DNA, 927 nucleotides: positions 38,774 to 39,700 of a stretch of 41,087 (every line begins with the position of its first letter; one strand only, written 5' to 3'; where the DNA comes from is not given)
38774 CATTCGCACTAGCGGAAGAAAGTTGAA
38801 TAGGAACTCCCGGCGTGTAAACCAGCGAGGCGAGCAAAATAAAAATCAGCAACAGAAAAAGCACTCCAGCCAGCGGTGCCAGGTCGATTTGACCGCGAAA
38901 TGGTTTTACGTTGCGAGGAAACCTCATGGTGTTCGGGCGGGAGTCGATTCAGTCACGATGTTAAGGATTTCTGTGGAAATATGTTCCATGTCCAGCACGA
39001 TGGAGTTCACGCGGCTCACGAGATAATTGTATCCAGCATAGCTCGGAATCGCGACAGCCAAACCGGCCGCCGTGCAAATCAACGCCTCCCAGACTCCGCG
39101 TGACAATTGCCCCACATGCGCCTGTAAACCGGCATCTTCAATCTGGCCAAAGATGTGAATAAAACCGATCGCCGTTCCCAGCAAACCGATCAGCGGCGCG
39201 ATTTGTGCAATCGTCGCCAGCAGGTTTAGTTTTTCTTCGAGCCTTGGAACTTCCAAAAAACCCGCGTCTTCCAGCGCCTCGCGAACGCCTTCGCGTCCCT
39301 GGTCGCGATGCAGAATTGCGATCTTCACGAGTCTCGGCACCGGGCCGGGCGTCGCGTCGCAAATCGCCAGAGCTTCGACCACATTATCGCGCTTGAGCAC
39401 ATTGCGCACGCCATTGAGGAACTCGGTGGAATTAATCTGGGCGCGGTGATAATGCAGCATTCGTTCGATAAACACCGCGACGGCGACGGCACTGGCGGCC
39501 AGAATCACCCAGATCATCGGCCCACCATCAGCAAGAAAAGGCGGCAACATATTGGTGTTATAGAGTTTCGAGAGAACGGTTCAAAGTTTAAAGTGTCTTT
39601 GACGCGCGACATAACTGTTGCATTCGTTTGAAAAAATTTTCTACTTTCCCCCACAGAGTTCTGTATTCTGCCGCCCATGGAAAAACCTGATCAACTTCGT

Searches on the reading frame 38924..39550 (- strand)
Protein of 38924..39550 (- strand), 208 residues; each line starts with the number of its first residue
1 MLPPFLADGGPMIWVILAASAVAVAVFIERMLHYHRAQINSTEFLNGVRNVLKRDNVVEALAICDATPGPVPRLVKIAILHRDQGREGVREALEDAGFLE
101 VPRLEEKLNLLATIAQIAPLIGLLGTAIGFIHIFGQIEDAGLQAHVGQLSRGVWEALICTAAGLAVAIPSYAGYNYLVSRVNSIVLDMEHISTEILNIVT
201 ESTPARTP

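Call 19: search_protein_families(library=pfam, proteins=[window:38924-39550:-], max_evalue=0.0001)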
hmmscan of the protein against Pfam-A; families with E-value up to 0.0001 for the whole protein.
window:38924-39550:- (208 aa): 1 family
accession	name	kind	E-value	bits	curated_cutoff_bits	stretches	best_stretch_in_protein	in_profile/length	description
PF01618.21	MotA_ExbB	-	7.4e-30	103.7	22.9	1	81-189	19-126/127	MotA/TolQ/ExbB proton channel family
